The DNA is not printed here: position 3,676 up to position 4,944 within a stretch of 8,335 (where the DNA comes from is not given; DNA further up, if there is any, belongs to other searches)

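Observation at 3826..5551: Two-gene operon of an unknown 243-aa protein plus a stand-alone SIR2-like NADase candidate: possible undescribed defence system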

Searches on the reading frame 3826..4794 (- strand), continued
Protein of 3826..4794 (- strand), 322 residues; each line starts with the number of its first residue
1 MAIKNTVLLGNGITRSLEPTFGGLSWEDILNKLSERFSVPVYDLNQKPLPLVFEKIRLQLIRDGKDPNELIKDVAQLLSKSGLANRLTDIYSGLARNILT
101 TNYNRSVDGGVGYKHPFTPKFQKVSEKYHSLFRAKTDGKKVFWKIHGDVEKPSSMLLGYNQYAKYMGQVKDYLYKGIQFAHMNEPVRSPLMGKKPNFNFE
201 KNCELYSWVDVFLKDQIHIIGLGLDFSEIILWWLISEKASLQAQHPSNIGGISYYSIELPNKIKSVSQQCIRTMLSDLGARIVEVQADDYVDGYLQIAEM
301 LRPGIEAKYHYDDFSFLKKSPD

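Call 67: search_protein_families(library=pfam, proteins=[P0109, P0110, P0112, P0113, P0114, P0115, L054:6001-6873:+, L077:6001-6717:+, L103:6001-6819:+, L081:2878-3774:+], max_evalue=0.01)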
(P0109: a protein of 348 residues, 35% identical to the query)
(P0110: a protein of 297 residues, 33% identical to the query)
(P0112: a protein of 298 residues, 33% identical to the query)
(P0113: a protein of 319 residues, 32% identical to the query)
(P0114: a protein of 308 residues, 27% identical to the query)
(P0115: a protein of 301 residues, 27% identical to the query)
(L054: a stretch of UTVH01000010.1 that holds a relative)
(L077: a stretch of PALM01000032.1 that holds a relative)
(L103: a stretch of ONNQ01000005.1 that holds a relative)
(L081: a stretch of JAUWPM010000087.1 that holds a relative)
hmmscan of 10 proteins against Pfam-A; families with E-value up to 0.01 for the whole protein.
P0109 (348 aa): 2 families
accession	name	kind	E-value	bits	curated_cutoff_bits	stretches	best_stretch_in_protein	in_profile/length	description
PF13289.12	SIR2_2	-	2.2e-09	38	24.5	1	92-166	2-73/141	SIR2-like domain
PF14253.11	AbiH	-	0.0015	19.1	30.9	1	67-168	116-201/260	Bacteriophage abortive infection AbiH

P0110 (297 aa): 1 family
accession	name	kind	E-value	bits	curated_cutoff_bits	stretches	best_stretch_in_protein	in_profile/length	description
PF13289.12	SIR2_2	-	0.00014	22.4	24.5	1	99-162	2-68/141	SIR2-like domain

P0112 (298 aa): 1 family
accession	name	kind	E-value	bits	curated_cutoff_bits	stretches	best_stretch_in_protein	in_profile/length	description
PF13289.12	SIR2_2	-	0.00038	21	24.5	1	99-162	2-68/141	SIR2-like domain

P0113 (319 aa): 1 family
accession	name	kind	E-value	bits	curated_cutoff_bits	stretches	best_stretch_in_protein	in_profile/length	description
PF13289.12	SIR2_2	-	3.8e-07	30.7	24.5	1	98-171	2-74/141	SIR2-like domain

P0114 (308 aa): 2 families
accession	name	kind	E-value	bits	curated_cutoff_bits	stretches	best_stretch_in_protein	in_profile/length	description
PF13289.12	SIR2_2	-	2.8e-10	40.9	24.5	1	108-179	3-68/141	SIR2-like domain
PF14253.11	AbiH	-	0.00042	20.9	30.9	1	77-244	108-249/260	Bacteriophage abortive infection AbiH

P0115 (301 aa): 2 families
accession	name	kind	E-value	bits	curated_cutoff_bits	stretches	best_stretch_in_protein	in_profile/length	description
PF14253.11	AbiH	-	4.2e-06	27.5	30.9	1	36-227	89-245/260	Bacteriophage abortive infection AbiH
PF13289.12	SIR2_2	-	2.9e-05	24.6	24.5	1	93-172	3-67/141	SIR2-like domain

L054:6001-6873:+ (291 aa): 1 family
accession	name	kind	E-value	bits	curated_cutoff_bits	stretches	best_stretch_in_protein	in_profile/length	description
PF13289.12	SIR2_2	-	3.5e-11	43.8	24.5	1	91-169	2-70/141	SIR2-like domain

L077:6001-6717:+ (239 aa): 1 family
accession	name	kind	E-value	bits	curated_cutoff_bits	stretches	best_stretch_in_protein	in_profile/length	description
PF13289.12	SIR2_2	-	2.7e-06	28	24.5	1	95-184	2-83/141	SIR2-like domain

L103:6001-6819:+ (273 aa): 2 families
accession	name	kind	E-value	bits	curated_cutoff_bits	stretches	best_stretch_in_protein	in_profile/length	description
PF13289.12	SIR2_2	-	1.5e-07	32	24.5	1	89-184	2-78/141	SIR2-like domain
PF14253.11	AbiH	-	0.00012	22.7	30.9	1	17-256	50-247/260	Bacteriophage abortive infection AbiH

L081:2878-3774:+ (299 aa): 1 family
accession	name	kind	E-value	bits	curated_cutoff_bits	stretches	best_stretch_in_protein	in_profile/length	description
PF13289.12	SIR2_2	-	4.2e-11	43.5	24.5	1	93-174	2-80/141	SIR2-like domain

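Call 71: find_encoding_contigs(protein=P0106, flank=7000, max_places=2)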
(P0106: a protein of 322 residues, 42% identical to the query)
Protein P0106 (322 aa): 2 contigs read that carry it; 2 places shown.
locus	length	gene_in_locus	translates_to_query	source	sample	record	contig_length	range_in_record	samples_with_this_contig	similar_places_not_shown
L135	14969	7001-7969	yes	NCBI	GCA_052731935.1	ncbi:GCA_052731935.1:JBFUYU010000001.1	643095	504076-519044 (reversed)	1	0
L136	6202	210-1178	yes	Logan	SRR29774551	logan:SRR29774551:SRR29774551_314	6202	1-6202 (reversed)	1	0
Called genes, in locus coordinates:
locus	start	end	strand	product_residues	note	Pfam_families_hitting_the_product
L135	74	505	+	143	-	-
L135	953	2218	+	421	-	PF00589:Phage_integrase (weak)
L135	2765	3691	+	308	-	PF00145:DNA_methylase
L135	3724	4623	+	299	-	PF00145:DNA_methylase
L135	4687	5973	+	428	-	PF13391:HNH_2 (weak)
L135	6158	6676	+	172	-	-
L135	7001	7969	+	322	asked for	-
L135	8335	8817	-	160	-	-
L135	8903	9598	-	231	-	PF00004:AAA (weak), PF07728:AAA_5 (faint)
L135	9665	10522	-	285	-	-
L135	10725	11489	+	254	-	-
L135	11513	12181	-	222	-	PF00589:Phage_integrase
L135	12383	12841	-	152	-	-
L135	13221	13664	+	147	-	PF20346:DUF6641 (weak)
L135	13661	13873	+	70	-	PF05930:Phage_AlpA, PF12728:HTH_17 (weak)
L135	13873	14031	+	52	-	-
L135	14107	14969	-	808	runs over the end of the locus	PF07007:LprI (faint), PF08238:Sel1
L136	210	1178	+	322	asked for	-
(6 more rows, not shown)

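Call 72: find_encoding_contigs(protein=P0085, flank=7000, max_places=3)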
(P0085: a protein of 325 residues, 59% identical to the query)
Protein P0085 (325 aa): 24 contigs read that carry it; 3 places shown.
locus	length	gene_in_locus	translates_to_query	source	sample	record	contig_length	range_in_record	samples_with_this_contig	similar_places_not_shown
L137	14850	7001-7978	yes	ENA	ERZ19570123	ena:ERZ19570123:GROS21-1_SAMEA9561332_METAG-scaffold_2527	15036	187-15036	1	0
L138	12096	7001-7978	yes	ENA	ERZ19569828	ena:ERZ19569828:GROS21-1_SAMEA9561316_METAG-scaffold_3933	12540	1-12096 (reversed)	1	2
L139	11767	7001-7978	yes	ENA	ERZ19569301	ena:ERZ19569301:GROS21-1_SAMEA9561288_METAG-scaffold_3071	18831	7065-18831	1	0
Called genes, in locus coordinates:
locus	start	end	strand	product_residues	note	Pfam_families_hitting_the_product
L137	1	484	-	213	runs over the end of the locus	-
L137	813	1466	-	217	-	PF12728:HTH_17 (faint)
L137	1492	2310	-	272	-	-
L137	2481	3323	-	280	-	-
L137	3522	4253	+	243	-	-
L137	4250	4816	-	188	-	PF00589:Phage_integrase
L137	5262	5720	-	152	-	-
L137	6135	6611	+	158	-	PF20346:DUF6641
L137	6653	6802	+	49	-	-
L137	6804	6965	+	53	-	-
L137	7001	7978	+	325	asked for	PF13289:SIR2_2 (faint)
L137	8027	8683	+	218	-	PF00929:RNase_T (faint), PF12843:QSregVF_b (weak)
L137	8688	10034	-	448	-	-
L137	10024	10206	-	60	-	-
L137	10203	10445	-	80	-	-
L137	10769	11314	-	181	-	PF18928:DUF5677 (weak), PF22491:DUF6988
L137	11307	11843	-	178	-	-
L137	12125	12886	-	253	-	-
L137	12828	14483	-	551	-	PF00004:AAA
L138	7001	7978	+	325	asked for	PF13289:SIR2_2 (faint)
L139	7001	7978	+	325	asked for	PF13289:SIR2_2 (faint)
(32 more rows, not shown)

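Call 73: find_encoding_contigs(protein=P0083, flank=7000, max_places=2)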
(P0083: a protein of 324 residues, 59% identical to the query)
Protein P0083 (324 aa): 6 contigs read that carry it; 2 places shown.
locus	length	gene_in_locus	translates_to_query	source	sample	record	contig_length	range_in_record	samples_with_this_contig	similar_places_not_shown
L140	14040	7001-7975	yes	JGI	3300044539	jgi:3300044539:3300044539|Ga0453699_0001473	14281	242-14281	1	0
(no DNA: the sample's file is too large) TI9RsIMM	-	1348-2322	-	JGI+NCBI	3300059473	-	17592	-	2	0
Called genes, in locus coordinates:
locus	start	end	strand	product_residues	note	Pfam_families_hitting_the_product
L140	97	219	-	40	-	-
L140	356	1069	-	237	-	PF13518:HTH_28 (faint), PF13384:HTH_23 (faint)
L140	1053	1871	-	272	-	-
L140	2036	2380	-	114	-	-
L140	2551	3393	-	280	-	-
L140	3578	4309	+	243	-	-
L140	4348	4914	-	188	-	PF00589:Phage_integrase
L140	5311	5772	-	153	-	-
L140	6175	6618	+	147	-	PF20346:DUF6641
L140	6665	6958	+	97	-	-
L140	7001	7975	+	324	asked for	PF13289:SIR2_2 (weak)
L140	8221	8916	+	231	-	PF12843:QSregVF_b (weak)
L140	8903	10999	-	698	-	PF00580:UvrD-helicase, PF13245:AAA_19, PF13361:UvrD_C, PF13538:UvrD_C_2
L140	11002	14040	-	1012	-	?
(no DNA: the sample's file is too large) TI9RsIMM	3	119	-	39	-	?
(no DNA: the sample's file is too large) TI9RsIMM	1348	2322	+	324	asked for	PF13289:SIR2_2 (weak)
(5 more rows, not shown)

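Call 78: find_related_loci(query=A2, collection=viral_contigs, flank=6000)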
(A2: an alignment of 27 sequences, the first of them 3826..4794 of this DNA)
Query A2 (322 aa) in viral_contigs; peptide patterns used: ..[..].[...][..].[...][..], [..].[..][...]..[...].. (x = any residue, [..] = any of these).
47 stretches matched a pattern; 3 encode a relative of the query (tblastn E <= 1e-3); 3 distinct loci.
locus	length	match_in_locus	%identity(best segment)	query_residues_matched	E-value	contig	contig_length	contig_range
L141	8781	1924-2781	32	3-301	3e-43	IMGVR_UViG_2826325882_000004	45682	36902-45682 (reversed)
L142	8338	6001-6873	33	5-307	3e-42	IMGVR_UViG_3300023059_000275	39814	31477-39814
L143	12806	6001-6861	25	3-294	4e-27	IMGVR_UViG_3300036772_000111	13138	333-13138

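Call 93: search_protein_families(library=padloc, proteins=[L137:8027-8683:+, L135:4687-5973:+, L135:6158-6676:+], max_evalue=0.01)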
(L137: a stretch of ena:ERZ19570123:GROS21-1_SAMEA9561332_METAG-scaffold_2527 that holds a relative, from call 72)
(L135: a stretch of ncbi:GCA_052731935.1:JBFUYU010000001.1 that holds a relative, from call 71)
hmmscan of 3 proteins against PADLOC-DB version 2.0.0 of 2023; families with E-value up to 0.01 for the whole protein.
L137:8027-8683:+ (218 aa): 2 families
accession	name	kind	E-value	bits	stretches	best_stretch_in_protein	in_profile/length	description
PDLC01247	DEDDh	-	3e-22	77.8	1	5-153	1-138/139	"CAS-I,CAS-II,CAS-III,CAS-IV,CAS-V,CAS-VI; associated"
PDLC05027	PDC-S48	-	6.4e-07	26.8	1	6-180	8-191/411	-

L135:4687-5973:+ (428 aa): 2 families
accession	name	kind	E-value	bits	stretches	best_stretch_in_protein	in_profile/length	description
PDLC04132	HNH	-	8.1e-09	33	1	299-389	142-234/286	-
PDLC03546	HNH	-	3.6e-07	27.5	1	305-380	153-231/282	Type II restriction enzyme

L135:6158-6676:+ (172 aa): 0 families

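Call 94: search_protein_families(library=pfam, proteins=[L137:8027-8683:+, L135:4687-5973:+, L135:6158-6676:+], max_evalue=0.01)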
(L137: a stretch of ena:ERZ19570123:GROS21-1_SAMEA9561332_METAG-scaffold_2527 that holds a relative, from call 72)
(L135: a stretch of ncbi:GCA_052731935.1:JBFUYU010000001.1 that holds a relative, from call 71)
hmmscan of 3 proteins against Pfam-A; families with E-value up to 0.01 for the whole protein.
L137:8027-8683:+ (218 aa): 2 families
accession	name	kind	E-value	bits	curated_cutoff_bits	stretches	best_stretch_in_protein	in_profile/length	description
PF12843.12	QSregVF_b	-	5.2e-07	29.9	22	1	178-206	10-38/66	Putative quorum-sensing-regulated virulence factor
PF00929.31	RNase_T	-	1.2e-05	26.3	24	1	5-150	1-161/164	Exonuclease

L135:4687-5973:+ (428 aa): 1 family
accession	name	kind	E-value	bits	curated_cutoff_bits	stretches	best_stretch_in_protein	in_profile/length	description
PF13391.12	HNH_2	-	9.8e-07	29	21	1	326-371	1-62/66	HNH endonuclease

L135:6158-6676:+ (172 aa): 0 families
